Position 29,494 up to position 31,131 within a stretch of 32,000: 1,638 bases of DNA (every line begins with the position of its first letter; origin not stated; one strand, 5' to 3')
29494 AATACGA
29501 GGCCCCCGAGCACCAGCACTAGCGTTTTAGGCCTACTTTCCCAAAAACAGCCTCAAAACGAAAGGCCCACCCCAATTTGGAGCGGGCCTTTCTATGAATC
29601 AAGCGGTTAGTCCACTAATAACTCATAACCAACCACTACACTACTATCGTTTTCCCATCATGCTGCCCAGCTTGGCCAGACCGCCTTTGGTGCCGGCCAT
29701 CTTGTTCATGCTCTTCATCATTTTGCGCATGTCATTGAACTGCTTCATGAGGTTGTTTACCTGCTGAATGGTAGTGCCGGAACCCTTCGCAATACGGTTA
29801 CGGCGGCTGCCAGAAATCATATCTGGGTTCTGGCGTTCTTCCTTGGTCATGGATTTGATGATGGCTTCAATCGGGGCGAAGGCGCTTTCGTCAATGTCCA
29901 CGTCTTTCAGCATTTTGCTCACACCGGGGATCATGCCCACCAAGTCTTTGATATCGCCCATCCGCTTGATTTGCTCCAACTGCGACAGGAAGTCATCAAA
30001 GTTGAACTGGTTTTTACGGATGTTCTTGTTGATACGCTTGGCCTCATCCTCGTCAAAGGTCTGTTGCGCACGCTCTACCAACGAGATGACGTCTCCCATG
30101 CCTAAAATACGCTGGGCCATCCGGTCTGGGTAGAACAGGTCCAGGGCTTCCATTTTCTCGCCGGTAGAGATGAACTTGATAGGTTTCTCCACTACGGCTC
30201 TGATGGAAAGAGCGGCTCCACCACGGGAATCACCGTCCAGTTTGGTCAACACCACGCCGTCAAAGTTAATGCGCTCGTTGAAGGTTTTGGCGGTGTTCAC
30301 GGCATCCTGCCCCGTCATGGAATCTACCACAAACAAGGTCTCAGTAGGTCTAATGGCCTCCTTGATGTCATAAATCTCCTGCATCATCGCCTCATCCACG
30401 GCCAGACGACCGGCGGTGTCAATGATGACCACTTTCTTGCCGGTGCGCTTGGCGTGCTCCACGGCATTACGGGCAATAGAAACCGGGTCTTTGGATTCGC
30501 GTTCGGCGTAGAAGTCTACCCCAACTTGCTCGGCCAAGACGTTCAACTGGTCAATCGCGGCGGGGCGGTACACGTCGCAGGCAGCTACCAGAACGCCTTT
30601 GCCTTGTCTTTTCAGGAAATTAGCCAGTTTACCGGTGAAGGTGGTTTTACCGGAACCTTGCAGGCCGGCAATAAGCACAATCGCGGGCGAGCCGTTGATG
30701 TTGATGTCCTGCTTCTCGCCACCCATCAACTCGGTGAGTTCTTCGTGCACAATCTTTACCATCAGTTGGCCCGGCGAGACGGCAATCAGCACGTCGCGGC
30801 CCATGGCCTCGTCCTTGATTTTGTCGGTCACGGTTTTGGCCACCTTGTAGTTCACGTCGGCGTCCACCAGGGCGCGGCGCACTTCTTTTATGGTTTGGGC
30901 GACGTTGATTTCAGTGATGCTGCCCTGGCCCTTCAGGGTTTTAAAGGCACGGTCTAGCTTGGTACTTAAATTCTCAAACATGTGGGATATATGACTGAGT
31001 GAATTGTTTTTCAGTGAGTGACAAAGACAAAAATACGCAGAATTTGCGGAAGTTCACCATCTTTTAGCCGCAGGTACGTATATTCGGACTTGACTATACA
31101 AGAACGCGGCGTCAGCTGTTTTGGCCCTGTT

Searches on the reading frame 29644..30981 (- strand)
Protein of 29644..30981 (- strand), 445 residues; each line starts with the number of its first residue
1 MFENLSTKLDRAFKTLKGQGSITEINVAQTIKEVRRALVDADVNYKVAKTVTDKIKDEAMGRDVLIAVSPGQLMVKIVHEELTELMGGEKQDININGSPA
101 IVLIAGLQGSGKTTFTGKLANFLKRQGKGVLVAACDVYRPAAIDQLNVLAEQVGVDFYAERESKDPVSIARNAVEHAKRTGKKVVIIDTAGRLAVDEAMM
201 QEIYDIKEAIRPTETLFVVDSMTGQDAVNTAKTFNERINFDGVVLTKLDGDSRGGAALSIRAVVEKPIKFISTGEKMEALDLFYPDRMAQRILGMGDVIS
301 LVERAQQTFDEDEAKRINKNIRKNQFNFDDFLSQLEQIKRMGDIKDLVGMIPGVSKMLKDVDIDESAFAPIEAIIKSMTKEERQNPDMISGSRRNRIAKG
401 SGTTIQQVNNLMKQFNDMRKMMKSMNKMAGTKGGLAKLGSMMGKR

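Call 90: search_protein_families(library=pfam, proteins=[window:29644-30981:-], max_evalue=0.00001)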
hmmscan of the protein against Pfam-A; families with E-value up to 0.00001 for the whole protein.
window:29644-30981:- (445 aa): 6 families
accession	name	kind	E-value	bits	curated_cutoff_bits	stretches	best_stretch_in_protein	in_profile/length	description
PF00448.28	SRP54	-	7.6e-75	251.3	22.7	1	100-294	2-196/196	SRP54-type protein, GTPase domain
PF02978.25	SRP_SPB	-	5.6e-35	120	27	1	325-422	1-91/91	Signal peptide binding domain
PF02881.24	SRP54_N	-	1.1e-18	67.7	22.4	1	5-82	1-75/75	SRP54-type protein, helical bundle domain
PF13401.12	AAA_22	-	3.3e-08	34.3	27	1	99-209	5-110/130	AAA domain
PF13191.12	AAA_16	-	1.4e-06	29.4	32.6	1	97-171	22-100/167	AAA ATPase domain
PF06414.18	Zeta_toxin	-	7.1e-06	26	22.3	0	94-190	11-103/199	Zeta toxin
